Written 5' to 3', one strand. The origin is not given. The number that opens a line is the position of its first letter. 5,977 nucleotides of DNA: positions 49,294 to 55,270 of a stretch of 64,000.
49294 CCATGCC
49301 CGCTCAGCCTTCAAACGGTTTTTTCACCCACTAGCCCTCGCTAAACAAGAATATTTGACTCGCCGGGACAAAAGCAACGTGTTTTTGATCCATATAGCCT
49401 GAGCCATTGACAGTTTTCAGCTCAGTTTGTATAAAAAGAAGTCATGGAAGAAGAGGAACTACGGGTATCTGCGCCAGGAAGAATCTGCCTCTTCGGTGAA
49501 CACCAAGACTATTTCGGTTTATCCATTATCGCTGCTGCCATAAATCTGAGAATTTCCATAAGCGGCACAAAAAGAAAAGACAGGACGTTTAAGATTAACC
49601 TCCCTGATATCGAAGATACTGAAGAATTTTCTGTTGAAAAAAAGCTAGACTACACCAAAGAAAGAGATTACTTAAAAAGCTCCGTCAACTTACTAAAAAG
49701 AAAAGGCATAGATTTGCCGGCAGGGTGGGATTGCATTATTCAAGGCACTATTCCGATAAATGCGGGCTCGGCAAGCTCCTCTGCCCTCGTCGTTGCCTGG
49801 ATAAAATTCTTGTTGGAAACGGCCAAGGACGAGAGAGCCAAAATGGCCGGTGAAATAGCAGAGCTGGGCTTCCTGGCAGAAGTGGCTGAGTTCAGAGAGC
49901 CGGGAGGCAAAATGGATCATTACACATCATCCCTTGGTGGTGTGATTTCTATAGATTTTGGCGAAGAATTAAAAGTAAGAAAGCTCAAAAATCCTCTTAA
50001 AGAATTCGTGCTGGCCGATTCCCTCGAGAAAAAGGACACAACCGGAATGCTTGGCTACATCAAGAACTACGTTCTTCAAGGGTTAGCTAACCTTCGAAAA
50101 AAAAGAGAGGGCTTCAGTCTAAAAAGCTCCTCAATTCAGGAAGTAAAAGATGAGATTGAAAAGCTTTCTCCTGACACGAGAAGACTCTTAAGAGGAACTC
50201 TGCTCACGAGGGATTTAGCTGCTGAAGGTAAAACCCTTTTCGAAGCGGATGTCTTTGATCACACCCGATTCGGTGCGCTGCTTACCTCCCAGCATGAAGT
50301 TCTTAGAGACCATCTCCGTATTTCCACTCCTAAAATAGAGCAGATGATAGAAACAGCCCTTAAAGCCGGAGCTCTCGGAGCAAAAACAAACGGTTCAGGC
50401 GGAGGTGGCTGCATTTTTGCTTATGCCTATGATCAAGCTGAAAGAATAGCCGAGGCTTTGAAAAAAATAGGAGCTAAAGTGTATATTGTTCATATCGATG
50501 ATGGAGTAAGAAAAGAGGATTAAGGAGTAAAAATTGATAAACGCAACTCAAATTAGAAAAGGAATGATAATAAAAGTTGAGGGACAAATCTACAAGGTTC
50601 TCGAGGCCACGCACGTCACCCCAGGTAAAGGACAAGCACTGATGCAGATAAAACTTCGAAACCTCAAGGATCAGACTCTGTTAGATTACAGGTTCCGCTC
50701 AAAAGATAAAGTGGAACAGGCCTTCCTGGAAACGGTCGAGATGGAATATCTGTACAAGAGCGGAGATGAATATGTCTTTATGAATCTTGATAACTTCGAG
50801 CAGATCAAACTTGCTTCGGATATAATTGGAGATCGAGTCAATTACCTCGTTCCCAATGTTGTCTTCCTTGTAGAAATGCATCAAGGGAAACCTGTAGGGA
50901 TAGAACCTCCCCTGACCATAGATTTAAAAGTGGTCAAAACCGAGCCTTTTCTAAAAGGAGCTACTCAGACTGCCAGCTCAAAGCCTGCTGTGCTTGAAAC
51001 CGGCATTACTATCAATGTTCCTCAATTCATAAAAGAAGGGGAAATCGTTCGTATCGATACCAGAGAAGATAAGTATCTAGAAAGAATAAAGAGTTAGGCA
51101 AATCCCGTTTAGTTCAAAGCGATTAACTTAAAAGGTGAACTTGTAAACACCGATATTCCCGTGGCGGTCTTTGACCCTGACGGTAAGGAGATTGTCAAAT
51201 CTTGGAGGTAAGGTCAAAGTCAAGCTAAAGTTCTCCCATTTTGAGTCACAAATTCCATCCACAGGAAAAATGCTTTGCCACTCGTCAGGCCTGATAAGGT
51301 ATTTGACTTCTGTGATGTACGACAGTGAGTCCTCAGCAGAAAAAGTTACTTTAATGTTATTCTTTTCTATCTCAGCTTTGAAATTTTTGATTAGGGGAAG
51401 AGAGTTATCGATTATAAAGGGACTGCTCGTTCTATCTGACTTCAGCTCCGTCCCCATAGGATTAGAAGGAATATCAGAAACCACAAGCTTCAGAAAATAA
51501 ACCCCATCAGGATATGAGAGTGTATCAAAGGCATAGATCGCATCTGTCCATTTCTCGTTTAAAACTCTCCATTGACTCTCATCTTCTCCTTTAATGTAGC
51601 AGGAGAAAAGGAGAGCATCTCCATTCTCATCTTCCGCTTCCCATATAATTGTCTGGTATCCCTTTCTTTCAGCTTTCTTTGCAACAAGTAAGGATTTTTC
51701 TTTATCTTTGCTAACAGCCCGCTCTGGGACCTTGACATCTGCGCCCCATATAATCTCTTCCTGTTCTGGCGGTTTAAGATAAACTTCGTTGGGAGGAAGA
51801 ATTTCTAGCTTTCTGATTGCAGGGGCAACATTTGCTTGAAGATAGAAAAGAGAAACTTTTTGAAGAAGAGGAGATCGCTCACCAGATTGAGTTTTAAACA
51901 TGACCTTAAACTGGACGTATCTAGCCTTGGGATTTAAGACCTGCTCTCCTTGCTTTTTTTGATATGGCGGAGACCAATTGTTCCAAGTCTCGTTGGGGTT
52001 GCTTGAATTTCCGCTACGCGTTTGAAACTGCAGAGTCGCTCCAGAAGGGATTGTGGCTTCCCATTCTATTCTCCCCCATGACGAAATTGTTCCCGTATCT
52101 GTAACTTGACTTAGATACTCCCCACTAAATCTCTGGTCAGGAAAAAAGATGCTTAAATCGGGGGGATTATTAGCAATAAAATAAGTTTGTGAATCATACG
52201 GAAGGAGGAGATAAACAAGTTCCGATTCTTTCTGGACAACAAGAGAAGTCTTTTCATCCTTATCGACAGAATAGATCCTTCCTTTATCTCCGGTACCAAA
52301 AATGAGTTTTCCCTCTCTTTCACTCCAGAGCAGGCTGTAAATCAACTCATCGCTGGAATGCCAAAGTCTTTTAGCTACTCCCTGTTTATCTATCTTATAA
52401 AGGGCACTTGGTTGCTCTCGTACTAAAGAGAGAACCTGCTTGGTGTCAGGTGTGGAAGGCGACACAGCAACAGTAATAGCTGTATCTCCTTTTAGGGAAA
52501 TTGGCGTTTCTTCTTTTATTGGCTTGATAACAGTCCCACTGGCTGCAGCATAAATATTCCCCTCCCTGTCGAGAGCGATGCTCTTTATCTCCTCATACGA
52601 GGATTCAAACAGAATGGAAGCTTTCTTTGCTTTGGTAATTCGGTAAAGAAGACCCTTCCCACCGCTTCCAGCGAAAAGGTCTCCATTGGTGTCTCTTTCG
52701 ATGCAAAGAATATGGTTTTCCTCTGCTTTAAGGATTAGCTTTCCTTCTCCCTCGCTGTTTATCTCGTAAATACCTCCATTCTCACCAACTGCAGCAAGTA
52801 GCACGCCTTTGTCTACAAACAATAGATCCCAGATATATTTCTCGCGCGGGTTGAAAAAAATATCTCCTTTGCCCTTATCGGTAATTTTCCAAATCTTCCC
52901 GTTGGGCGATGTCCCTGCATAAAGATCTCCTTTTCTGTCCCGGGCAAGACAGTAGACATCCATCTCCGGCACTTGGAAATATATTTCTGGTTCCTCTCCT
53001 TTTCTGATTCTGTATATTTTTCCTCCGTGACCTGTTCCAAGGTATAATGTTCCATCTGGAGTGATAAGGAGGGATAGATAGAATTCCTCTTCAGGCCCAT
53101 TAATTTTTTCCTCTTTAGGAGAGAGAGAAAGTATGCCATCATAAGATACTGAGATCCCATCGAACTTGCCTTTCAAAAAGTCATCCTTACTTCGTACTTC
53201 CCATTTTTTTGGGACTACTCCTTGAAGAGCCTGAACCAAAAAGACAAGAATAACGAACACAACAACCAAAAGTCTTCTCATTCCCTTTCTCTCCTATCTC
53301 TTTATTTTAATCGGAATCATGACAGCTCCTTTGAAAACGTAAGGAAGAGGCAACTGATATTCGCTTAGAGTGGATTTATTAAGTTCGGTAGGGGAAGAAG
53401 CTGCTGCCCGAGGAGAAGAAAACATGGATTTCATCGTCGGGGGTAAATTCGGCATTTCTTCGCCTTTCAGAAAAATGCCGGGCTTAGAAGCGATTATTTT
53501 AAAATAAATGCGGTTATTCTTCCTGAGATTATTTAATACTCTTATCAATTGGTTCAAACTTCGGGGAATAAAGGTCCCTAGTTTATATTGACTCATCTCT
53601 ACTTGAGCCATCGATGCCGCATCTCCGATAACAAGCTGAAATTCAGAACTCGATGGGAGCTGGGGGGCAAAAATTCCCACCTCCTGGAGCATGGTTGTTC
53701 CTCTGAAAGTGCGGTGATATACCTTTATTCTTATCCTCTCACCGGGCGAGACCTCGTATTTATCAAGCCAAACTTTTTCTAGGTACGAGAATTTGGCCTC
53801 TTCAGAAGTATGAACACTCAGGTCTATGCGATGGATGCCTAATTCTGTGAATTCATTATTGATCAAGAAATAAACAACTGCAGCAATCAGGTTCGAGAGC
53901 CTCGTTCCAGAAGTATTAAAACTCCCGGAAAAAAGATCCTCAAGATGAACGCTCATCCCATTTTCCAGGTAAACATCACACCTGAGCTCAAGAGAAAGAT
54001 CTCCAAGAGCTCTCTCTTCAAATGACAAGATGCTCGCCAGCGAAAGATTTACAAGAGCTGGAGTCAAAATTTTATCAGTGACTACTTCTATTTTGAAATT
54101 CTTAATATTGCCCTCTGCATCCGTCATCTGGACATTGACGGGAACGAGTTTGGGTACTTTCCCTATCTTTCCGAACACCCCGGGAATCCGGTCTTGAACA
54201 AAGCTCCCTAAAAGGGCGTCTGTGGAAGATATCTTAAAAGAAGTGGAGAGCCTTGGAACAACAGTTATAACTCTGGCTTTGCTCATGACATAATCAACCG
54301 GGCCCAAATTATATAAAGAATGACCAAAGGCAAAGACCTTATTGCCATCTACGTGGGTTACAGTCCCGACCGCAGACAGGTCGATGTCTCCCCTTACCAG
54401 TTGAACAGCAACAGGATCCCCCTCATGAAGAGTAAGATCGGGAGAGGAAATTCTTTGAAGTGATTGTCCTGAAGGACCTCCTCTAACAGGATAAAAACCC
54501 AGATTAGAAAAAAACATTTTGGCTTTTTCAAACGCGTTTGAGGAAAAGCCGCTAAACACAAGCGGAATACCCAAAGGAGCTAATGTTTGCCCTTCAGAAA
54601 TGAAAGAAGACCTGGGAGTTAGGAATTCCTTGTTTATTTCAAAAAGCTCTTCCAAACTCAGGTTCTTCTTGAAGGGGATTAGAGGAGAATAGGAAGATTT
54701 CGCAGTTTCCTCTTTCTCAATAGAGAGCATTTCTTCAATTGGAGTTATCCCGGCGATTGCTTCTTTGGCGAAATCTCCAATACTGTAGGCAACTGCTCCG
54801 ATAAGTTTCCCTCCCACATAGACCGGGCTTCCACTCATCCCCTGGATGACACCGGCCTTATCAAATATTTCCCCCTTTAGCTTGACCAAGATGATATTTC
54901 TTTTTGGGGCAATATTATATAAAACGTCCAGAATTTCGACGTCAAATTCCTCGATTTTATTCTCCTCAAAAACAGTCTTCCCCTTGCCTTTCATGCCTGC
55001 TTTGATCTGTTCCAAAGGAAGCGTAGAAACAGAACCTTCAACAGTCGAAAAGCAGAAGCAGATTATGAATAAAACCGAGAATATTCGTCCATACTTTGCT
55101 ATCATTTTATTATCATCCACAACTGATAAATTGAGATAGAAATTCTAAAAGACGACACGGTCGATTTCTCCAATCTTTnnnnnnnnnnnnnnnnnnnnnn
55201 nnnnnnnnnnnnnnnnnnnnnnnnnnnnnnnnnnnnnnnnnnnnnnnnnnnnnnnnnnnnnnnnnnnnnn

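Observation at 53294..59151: SPT-like alpha-oxoamine synthase divergent from an NAD-dependent epimerase/reductase, with FabH nearby: a candidate sphingolipid/aminolipid locus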

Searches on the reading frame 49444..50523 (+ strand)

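Call 23: search_protein_families(library=ncbifam, proteins=[window:49444-50523:+], max_evalue=1e-10)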
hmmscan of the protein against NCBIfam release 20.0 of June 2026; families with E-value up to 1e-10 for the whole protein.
window:49444-50523:+ (359 aa): 8 families
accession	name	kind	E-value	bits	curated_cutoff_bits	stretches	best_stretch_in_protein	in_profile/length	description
NF003036.0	PRK03926.1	equivalog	7.1e-36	123.8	403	2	7-181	3-159/302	mevalonate kinase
TIGR00131.1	gal_kin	equivalog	2.2e-33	115.7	226.65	1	3-341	15-361/388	galactokinase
TIGR00549.1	mevalon_kin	equivalog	6.7e-31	107.8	163.05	1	10-326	1-275/276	mevalonate kinase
NF003006.0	PRK03817.1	equivalog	3.7e-29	101.8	443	1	6-356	2-349/352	galactokinase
NF003472.0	PRK05101.1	equivalog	3e-28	98.8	499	1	4-337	19-354/382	galactokinase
NF003705.0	PRK05322.1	equivalog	2.2e-24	85.9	385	1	3-356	17-385/388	galactokinase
NF001816.0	PRK00555.1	equivalog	1.6e-22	80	509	1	6-341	3-338/363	galactokinase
NF049969.1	GlMnHpPKinHddA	equivalog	1.2e-15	57.8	600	1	22-347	25-324/338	D-glycero-D-manno-heptose 7-phosphate kinase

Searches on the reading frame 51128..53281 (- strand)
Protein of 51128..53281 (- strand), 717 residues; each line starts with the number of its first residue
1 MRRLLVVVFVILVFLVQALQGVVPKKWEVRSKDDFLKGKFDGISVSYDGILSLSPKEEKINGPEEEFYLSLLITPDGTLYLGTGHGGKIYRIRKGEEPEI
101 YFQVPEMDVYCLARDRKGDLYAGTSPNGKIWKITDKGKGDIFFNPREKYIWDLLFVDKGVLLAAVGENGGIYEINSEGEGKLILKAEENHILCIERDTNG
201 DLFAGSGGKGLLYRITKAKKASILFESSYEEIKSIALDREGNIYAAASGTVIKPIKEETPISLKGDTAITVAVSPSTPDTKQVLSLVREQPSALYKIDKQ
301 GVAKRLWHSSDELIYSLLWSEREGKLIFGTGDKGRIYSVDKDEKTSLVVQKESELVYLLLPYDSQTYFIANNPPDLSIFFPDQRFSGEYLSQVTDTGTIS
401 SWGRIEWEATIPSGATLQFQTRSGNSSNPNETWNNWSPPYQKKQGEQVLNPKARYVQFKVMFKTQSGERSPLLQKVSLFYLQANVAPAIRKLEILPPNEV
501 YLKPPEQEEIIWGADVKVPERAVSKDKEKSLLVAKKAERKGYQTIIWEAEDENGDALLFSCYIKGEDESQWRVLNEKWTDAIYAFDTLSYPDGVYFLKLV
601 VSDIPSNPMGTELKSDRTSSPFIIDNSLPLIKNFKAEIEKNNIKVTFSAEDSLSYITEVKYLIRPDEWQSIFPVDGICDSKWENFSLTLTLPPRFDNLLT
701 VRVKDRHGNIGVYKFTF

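Call 3: search_protein_families(library=ncbifam, proteins=[window:51128-53281:-], max_evalue=0.001)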
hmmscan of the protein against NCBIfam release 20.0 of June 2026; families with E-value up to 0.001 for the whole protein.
window:51128-53281:- (717 aa): 0 families

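Call 4: search_protein_families(library=pfam, proteins=[window:51128-53281:-], max_evalue=0.001)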
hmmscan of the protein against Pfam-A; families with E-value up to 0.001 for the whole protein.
window:51128-53281:- (717 aa): 4 families
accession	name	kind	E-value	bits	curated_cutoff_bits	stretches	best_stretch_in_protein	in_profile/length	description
PF07494.17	Reg_prop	-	2.7e-11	42.7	20.4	0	105-125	3-23/24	Two component regulator propeller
PF20067.5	SSL_N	-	1.6e-05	25.1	18.9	0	71-92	26-46/46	Strictosidine synthase-like, N-terminal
PF23409.1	Beta-prop_EML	-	6.4e-05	23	88.2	0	144-248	153-260/267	Echinoderm microtubule-associated protein first beta-propeller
PF24684.1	Vgb_lyase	-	0.00097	18.5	50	0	70-146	17-94/290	Virginiamycin B lyase family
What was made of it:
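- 51128..53281 (-): Beta-propeller protein (717 aa) with a hydrophobic, signal-peptide-like N-terminus; second gene of the S55 plus propeller module. Reg_prop repeats (call 4).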

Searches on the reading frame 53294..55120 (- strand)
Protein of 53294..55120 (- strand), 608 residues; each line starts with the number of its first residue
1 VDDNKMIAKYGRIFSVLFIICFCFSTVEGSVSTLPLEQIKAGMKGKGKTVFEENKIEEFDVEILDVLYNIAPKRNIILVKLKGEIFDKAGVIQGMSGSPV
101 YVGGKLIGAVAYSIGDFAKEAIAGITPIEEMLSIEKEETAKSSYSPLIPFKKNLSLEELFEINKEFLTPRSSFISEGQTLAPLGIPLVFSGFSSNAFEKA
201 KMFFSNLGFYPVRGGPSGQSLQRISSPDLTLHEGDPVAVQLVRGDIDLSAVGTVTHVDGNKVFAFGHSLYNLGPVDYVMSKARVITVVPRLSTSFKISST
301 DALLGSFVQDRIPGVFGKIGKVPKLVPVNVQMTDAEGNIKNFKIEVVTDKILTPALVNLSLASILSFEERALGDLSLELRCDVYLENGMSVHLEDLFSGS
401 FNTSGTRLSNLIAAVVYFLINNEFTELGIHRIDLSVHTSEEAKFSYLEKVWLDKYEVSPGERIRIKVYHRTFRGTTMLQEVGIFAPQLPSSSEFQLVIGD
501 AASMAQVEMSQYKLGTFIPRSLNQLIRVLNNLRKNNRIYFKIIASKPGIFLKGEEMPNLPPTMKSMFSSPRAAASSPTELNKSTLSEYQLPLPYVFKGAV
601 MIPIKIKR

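Call 3: search_protein_families(library=ncbifam, proteins=[window:53294-55120:-], max_evalue=0.001)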
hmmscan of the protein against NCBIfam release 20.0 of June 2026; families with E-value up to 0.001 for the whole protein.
window:53294-55120:- (608 aa): 1 family
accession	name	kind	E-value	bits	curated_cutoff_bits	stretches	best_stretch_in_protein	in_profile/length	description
TIGR02860.1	spore_IV_B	equivalog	8.5e-11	41.4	305.25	1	46-112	310-378/402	SpoIVB peptidase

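Call 4: search_protein_families(library=pfam, proteins=[window:53294-55120:-], max_evalue=0.001)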
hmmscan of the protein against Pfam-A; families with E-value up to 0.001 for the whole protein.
window:53294-55120:- (608 aa): 1 family
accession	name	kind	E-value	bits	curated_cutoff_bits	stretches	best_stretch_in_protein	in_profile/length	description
PF05580.18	Peptidase_S55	-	6.8e-11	43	25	1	45-114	123-194/210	SpoIVB peptidase S55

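Call 53: find_related_loci(query=A2, collection=metagenome_contigs, flank=6000)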
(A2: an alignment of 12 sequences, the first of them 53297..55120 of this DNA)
Query A2 (608 aa) in metagenome_contigs; peptide patterns used: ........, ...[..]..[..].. (x = any residue, [..] = any of these).
600 stretches matched a pattern (row limit reached: there are more); 591 encode a relative of the query (tblastn E <= 1e-3); the best 80 are kept; 80 distinct loci.
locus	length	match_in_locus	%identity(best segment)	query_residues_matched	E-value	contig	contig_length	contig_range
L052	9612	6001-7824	93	1-608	0e+0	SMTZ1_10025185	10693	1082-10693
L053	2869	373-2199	69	3-608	0e+0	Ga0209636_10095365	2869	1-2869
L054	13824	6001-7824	68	1-607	0e+0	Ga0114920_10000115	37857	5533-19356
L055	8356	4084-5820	57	32-608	0e+0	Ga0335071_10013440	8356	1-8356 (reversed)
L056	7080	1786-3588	56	12-608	0e+0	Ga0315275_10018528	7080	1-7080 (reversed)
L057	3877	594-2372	55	13-607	0e+0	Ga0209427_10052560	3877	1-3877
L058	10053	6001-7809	55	5-608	0e+0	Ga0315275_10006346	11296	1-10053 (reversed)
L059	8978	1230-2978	57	27-608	0e+0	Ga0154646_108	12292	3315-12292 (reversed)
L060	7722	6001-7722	57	4-573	0e+0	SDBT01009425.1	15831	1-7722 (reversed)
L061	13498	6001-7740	55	23-606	0e+0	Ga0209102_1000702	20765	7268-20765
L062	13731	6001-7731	51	34-608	0e+0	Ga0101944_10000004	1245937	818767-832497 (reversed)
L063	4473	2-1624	54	69-608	0e+0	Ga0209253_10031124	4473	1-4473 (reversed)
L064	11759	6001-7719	55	34-606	0e+0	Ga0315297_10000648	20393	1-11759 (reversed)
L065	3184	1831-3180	58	6-456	9e-180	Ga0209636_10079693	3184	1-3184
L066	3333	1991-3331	58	6-453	2e-176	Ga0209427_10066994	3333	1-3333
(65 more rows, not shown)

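Call 65: search_solved_structures(query=A2, max_evalue=0.01)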
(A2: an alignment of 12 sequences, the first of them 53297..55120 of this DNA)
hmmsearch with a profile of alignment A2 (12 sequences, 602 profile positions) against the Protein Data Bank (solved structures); distinct sequences matched with E-value up to 0.01: 1.
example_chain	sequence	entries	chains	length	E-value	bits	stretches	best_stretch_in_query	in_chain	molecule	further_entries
9lnf_A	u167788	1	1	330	5e-09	38.1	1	34-111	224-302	SpoIVB peptidase 42 kDa isoform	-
